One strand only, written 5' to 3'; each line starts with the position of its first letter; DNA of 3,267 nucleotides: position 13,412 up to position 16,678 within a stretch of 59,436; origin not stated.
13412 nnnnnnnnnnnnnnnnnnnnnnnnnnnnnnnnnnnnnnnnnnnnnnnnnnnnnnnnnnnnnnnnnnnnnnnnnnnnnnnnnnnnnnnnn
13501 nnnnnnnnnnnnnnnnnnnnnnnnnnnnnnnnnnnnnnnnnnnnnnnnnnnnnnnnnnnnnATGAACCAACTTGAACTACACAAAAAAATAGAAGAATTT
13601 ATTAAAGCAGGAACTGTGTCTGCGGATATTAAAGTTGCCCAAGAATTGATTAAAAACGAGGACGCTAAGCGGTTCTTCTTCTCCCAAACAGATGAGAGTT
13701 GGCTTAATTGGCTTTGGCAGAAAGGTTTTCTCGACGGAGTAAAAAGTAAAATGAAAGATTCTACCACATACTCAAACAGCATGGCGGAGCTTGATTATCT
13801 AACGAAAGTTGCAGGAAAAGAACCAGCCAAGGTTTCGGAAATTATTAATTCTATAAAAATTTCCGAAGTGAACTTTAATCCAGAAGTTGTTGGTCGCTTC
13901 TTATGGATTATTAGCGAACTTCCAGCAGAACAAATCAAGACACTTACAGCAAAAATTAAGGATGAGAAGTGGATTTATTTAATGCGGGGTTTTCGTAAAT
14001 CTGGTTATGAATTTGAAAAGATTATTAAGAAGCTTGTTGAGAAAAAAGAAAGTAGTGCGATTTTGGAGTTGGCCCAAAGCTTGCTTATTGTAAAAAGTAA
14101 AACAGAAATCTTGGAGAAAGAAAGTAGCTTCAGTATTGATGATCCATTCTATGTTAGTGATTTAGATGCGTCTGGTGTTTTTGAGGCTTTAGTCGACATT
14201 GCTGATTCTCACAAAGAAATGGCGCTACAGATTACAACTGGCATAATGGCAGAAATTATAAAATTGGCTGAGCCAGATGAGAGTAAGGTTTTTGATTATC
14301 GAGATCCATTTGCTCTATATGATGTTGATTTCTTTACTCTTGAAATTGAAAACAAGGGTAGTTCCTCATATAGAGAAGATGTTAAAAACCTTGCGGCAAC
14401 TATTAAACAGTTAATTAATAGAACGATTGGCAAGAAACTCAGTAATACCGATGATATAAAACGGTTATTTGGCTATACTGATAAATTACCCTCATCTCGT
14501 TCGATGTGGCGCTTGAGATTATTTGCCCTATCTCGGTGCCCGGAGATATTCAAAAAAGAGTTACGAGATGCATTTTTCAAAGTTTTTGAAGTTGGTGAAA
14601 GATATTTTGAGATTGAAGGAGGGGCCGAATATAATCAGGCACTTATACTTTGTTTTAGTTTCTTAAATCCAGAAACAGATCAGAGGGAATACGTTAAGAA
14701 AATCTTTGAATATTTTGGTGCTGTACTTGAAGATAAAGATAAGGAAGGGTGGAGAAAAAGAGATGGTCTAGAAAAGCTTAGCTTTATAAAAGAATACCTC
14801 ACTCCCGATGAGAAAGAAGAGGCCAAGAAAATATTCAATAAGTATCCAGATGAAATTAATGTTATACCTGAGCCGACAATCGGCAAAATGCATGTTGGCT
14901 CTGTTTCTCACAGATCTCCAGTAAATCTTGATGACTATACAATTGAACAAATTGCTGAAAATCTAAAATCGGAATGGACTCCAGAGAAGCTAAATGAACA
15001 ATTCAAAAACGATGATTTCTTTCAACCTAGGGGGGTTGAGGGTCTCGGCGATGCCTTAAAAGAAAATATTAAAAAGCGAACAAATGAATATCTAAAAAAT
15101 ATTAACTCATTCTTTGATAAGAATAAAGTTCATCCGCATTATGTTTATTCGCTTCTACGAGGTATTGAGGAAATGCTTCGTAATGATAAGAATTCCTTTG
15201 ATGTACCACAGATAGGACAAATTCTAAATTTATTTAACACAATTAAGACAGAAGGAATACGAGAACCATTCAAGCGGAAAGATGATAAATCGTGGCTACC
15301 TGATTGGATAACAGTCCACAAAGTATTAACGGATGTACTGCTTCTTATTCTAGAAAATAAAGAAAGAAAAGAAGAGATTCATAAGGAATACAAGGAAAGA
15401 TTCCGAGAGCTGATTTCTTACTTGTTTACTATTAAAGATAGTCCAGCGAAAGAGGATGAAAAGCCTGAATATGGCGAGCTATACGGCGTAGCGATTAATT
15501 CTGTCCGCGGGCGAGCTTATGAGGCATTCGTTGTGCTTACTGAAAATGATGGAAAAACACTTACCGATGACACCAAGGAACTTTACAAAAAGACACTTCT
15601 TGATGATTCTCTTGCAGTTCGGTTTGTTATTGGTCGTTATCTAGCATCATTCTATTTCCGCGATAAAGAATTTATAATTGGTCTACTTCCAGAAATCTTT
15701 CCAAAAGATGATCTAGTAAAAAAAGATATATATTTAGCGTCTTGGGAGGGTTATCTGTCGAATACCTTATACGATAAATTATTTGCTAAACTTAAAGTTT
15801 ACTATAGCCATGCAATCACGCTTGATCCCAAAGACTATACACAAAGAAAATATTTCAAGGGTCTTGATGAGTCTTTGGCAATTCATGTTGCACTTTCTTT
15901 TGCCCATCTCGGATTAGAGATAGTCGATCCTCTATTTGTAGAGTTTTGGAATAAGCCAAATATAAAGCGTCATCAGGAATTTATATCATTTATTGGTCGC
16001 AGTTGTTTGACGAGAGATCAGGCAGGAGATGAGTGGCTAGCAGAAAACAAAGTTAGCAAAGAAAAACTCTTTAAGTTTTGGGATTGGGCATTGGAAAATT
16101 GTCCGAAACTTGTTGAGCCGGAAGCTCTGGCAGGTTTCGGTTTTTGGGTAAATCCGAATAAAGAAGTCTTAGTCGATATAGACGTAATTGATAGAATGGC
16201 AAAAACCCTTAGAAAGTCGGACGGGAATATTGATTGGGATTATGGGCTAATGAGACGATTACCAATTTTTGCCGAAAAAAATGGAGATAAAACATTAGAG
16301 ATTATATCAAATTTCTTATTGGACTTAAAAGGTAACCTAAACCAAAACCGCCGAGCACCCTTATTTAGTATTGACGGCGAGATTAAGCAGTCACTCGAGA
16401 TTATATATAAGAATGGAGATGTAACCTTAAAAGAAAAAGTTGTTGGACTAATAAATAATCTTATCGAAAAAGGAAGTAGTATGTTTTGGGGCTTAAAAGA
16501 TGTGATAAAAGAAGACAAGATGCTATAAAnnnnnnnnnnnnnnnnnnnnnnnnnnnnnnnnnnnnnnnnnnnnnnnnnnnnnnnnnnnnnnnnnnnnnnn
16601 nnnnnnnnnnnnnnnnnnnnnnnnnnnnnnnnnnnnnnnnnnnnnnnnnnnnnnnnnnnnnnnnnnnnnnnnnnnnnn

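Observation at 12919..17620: Uncharacterised four-gene operon (212 aa, ~990 aa all-alpha protein, Rx4H HEPN-like protein, 98 aa) embedded in a restriction/nuclease array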

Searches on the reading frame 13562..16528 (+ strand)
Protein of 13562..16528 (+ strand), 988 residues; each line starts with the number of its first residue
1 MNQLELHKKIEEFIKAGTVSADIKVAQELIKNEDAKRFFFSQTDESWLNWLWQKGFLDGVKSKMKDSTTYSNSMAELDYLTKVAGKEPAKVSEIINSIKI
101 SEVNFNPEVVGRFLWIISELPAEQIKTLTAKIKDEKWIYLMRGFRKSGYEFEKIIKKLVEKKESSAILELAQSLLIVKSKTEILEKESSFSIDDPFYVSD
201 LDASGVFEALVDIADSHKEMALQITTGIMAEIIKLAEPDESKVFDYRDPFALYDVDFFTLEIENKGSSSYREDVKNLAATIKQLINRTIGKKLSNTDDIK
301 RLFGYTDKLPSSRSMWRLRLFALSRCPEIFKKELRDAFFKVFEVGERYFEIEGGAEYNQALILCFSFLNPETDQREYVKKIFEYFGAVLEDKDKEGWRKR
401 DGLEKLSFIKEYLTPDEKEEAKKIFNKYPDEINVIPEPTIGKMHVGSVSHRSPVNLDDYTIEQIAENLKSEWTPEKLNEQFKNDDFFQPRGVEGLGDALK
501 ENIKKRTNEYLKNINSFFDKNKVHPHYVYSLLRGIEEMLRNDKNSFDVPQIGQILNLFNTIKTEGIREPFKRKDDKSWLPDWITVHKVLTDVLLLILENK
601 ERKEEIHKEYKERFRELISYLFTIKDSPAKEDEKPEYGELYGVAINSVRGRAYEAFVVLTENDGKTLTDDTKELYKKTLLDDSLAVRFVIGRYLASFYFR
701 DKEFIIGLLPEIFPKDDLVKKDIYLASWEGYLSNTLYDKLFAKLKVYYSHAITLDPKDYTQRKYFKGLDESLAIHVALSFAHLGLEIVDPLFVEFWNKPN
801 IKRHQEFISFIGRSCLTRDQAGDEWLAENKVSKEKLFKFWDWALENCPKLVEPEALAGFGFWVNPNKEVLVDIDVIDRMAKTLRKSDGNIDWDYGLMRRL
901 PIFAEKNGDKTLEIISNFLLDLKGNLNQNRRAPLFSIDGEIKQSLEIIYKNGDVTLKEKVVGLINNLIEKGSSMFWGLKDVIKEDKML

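Call 3: search_protein_families(library=pfam, proteins=[window:13562-16528:+], max_evalue=0.1)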
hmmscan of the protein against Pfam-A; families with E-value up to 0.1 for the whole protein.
window:13562-16528:+ (988 aa): 1 family
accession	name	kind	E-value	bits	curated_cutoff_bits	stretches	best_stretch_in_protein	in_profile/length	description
PF08321.18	PPP5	-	0.018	15.7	23.5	0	504-542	49-88/93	PPP5 TPR repeat region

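Call 4: search_protein_families(library=padloc, proteins=[window:13562-16528:+], max_evalue=0.1)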
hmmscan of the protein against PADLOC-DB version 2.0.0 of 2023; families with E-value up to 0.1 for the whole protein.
window:13562-16528:+ (988 aa): 1 family
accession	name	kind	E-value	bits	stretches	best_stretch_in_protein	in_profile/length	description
PDLC04166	Dsr1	-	4.5e-18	62.4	2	405-821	687-1081/1227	-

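Call 5: search_protein_families(library=ncbifam, proteins=[window:13562-16528:+], max_evalue=0.1)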
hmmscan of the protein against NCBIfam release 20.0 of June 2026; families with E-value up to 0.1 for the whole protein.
window:13562-16528:+ (988 aa): 0 families

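Call 6: search_protein_families(library=phrogs, proteins=[window:13562-16528:+], max_evalue=0.1)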
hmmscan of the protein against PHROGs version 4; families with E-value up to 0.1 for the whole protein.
window:13562-16528:+ (988 aa): 0 families

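Call 8: find_homologous_proteins(query=window:13562-16528:+, max_evalue=0.001)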
Query window:13562-16528:+ (988 aa): 274 proteins with E <= 0.001 among 8000 candidates; the best 120 are listed.
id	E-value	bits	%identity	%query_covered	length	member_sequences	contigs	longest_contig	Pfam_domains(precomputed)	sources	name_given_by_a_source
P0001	0.0e+0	2222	100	100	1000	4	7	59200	-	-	-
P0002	0.0e+0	1889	84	100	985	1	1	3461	-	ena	-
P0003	0.0e+0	1618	73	99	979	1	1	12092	-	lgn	-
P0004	0.0e+0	1591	71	99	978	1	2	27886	-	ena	-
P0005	0.0e+0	1578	70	100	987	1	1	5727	-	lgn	-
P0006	0.0e+0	1558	69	100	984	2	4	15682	-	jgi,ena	-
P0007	0.0e+0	1556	70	100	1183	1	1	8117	-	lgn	-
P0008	0.0e+0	1555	70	99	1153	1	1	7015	-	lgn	-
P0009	0.0e+0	1536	70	99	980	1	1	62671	-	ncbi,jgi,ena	ncbi:MAG: hypothetical protein WC499_01890 [Patescibacteria group bacterium]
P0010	0.0e+0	1487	67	99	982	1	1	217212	-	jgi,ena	-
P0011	0.0e+0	1485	67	99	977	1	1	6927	-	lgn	-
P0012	0.0e+0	1474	67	100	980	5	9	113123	-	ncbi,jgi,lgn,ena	jgi:hypothetical protein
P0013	0.0e+0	1474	67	100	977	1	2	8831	-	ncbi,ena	-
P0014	0.0e+0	1471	67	100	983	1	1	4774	-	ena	-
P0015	0.0e+0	1470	67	99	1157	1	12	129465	-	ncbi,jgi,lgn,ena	-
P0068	0.0e+0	1302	60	99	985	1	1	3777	-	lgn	-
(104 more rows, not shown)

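Call 15: find_related_loci(query=A1, collection=genome_contigs, flank=8000)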
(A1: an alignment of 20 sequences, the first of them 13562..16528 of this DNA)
Query A1 (988 aa) in genome_contigs; peptide patterns used: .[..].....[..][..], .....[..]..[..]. (x = any residue, [..] = any of these).
64 stretches matched a pattern; 51 encode a relative of the query (tblastn E <= 1e-3); 49 distinct loci.
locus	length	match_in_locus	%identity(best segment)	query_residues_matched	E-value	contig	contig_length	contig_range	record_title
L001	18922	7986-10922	70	1-982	0e+0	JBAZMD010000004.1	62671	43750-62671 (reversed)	MAG: Patescibacteria group bacterium isolate SO_2017_LW4_32 scaffold_1255_c1_LW137-91_2017, whole genome shotgun sequenc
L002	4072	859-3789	67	1-985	0e+0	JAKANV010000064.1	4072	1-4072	MAG: bacterium isolate WY5.bin98 NODE_47735_length_4072_cov_1.210393, whole genome shotgun sequence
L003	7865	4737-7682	66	1-985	0e+0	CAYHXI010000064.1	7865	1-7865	MAG TPA_asm: uncultured Methanosarcinales archaeon isolate ERP119705_co15_591 genome assembly, contig: NODE_11446_length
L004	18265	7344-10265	67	4-986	0e+0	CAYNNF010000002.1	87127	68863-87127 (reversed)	MAG TPA_asm: uncultured Candidatus Saccharibacteria bacterium isolate SRP178699_co1_596 genome assembly, contig: NODE_17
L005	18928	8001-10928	65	1-981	0e+0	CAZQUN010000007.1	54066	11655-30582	MAG TPA_asm: uncultured Candidatus Saccharibacteria bacterium isolate SRP167671_co2_124 genome assembly, contig: NODE_77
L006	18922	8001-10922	65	4-982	0e+0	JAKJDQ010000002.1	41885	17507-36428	MAG: Patescibacteria group bacterium isolate UR.bin45 UR_contig_1903, whole genome shotgun sequence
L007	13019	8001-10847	65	32-987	0e+0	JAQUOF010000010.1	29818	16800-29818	MAG: Patescibacteria group bacterium isolate STD1_195 NODE_3166_length_29818_cov_11.406925_Sandtown_D1, whole genome sho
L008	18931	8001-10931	63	1-984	0e+0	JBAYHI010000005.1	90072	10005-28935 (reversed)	MAG: Patescibacteria group bacterium isolate SO_2016_GW1_146 scaffold00573_OW334_2016, whole genome shotgun sequence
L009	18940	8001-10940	60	1-982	0e+0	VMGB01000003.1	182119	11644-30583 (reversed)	MAG: Parcubacteria group bacterium Gr01-1014_13 G01um101413_scaffold_22, whole genome shotgun sequence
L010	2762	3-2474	66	159-985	0e+0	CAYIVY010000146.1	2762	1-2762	MAG TPA_asm: uncultured Gammaproteobacteria bacterium isolate ERP119705_co8_91 genome assembly, contig: NODE_45554_lengt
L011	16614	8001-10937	67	1-984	0e+0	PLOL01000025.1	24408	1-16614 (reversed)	MAG: Patescibacteria group bacterium isolate bog_1341 73.20120700_S3X.70_contig_14040, whole genome shotgun sequence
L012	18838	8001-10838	54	32-982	0e+0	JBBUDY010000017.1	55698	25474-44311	MAG: Patescibacteria group bacterium isolate H32-bin018_1 H32_bin018_1_000000000017, whole genome shotgun sequence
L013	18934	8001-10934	53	1-984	0e+0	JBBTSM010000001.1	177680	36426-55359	MAG: Patescibacteria group bacterium isolate H41-bin182_1 H41_bin182_1_000000000001, whole genome shotgun sequence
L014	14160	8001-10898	53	1-984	0e+0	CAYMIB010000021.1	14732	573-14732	MAG TPA_asm: uncultured Candidatus Saccharibacteria bacterium isolate ERP113451_co3_83 genome assembly, contig: NODE_316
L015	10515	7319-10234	53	1-982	0e+0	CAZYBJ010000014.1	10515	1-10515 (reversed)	MAG TPA_asm: uncultured Candidatus Saccharibacteria bacterium isolate SRP219642_co6_396 genome assembly, contig: NODE_61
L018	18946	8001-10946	53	1-987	0e+0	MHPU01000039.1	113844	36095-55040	MAG: Candidatus Staskawiczbacteria bacterium RIFOXYD1_FULL_32_13 rifoxyd1_full_scaffold_71, whole genome shotgun sequenc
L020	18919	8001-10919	50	1-982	0e+0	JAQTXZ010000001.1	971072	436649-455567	MAG: Patescibacteria group bacterium isolate STC_25 NODE_5_length_971072_cov_6.872489_Sandtown_C, whole genome shotgun s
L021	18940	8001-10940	49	1-983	0e+0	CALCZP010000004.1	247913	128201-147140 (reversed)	MAG TPA_asm: uncultured bacterium isolate SRR6231138_bin.7_CONCOCT_v1.1_MAG genome assembly, contig: ERZ650240.2, whole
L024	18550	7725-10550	49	34-982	0e+0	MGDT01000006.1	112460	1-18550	MAG: Candidatus Uhrbacteria bacterium RIFCSPHIGHO2_01_FULL_63_20 rifcsphigho2_01_scaffold_518, whole genome shotgun sequ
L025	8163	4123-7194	44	1-984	0e+0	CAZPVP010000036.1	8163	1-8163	MAG TPA_asm: uncultured Gammaproteobacteria bacterium isolate SRP141376_co1_289 genome assembly, contig: NODE_15533_leng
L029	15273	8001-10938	62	1-982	0e+0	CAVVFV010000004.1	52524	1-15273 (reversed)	MAG: Candidatus Falkowbacteria bacterium isolate MFD01188.bin.1.43 genome assembly, contig: contig_28732, whole genome s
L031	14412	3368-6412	36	3-983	0e+0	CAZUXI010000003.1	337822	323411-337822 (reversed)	MAG TPA_asm: uncultured Candidatus Peribacteria bacterium isolate SRP296810_co1_153 genome assembly, contig: NODE_19_len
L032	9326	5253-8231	38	1-985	0e+0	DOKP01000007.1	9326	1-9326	MAG TPA_asm: Candidatus Moraniibacteriota bacterium isolate UBA9337 contig_179, whole genome shotgun sequence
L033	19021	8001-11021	38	1-986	0e+0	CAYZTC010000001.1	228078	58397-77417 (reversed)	MAG TPA_asm: uncultured Candidatus Saccharibacteria bacterium isolate SRP068000_co1_121 genome assembly, contig: NODE_21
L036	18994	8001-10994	35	1-984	6e-171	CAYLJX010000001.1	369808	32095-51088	MAG TPA_asm: uncultured Bdellovibrionales bacterium isolate SRP342105_co1_463 genome assembly, contig: NODE_13_length_36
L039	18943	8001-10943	48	1-983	0e+0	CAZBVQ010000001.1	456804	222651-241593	MAG TPA_asm: uncultured Candidatus Saccharibacteria bacterium isolate SRP133034_co1_10 genome assembly, contig: NODE_1_l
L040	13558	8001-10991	39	3-987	0e+0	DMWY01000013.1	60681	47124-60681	MAG TPA_asm: Candidatus Moraniibacteriota bacterium isolate UBA12116 contig_503, whole genome shotgun sequence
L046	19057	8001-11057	37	1-985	0e+0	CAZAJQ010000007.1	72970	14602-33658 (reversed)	MAG TPA_asm: uncultured Gammaproteobacteria bacterium isolate binchicken_co38_603 genome assembly, contig: NODE_902_leng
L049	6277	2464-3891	26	484-972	3e-22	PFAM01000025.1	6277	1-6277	MAG: Candidatus Falkowbacteria bacterium CG10_big_fil_rev_8_21_14_0_10_37_14 CG10_8_21_14_0.10_scaffold_14652_c, whole g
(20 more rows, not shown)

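Call 27: search_solved_structures(query=A1, max_evalue=1, show_alignments=2)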
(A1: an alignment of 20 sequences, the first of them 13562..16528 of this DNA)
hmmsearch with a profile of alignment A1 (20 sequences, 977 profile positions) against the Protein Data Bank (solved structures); distinct sequences matched with E-value up to 1: 0.

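Call 41: find_encoding_contigs(protein=P0004, flank=7000, max_places=2)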
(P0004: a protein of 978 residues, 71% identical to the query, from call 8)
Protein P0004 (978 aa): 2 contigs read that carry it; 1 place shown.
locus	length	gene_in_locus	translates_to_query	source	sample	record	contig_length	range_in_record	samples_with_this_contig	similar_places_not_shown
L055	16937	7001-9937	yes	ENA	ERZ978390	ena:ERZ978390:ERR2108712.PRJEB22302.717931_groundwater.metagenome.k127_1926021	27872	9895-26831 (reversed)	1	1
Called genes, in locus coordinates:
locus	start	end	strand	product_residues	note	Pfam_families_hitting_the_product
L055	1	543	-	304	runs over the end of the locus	-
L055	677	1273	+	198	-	PF13338:AbiEi_4 (faint)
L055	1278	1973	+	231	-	PF08843:AbiEii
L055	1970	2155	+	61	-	PF24749:DUF7695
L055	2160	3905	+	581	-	PF01555:N6_N4_Mtase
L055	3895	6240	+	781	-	PF00270:DEAD (weak), PF04851:ResIII, PF18766:SWI2_SNF2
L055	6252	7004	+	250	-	-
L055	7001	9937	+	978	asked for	-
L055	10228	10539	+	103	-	-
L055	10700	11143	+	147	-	PF00903:Glyoxalase (weak), PF22677:Ble-like_N (weak)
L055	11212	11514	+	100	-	-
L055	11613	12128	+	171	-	PF06983:3-dmu-9_3-mt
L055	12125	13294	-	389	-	PF00890:FAD_binding_2 (weak), PF01266:DAO, PF01494:FAD_binding_3 (faint), PF13450:NAD_binding_8 (weak)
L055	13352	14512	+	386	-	PF01370:Epimerase (weak), PF03435:Sacchrp_dh_NADP, PF16653:Sacchrp_dh_C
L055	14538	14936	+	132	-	PF00903:Glyoxalase, PF22677:Ble-like_N (weak)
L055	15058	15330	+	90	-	-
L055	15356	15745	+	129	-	-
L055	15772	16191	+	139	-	PF07883:Cupin_2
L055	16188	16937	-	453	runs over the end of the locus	PF03136:Pup_ligase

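Call 42: find_encoding_contigs(protein=P0003, flank=7000, max_places=2)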
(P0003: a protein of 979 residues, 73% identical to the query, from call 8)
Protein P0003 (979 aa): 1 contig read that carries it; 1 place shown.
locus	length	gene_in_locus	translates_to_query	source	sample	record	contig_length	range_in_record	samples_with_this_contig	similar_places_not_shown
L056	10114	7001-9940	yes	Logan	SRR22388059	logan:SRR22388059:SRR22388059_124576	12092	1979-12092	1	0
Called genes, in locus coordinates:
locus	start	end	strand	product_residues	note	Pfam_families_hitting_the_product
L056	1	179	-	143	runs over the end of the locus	PF08281:Sigma70_r4_2 (weak), PF13384:HTH_23 (weak)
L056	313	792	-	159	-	-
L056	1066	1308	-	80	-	PF18903:DUF5659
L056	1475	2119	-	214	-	-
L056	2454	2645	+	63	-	PF12728:HTH_17, PF00376:MerR (weak)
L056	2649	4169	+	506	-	PF01555:N6_N4_Mtase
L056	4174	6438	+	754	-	PF04851:ResIII, PF00270:DEAD (faint)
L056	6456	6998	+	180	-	-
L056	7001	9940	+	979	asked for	-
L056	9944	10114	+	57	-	?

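Call 43: find_encoding_contigs(protein=P0010, flank=7000, max_places=2)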
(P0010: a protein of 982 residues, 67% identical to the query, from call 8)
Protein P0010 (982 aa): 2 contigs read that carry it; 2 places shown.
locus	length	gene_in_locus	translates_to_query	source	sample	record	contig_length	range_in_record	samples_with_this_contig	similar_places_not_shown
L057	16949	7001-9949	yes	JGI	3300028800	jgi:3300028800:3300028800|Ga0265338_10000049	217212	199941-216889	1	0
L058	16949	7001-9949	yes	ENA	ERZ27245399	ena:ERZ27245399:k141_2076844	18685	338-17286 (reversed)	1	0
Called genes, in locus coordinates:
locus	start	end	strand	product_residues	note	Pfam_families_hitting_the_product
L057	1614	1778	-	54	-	-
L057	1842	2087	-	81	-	-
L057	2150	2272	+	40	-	-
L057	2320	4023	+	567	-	PF01555:N6_N4_Mtase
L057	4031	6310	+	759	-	PF04851:ResIII, PF00271:Helicase_C (faint)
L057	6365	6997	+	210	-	-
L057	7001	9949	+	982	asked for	-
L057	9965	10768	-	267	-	PF01978:TrmB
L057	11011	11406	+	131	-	-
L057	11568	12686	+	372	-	PF13458:Peripla_BP_6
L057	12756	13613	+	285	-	PF02653:BPD_transp_2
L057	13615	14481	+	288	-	PF02653:BPD_transp_2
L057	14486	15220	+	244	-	PF02463:SMC_N, PF13175:AAA_15 (faint), PF13476:AAA_23 (weak), PF00005:ABC_tran, PF13304:AAA_21 (faint)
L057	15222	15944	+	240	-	PF02463:SMC_N (weak), PF00005:ABC_tran, PF13304:AAA_21 (weak)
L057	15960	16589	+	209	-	-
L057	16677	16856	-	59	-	-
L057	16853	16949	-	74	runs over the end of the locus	-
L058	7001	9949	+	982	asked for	-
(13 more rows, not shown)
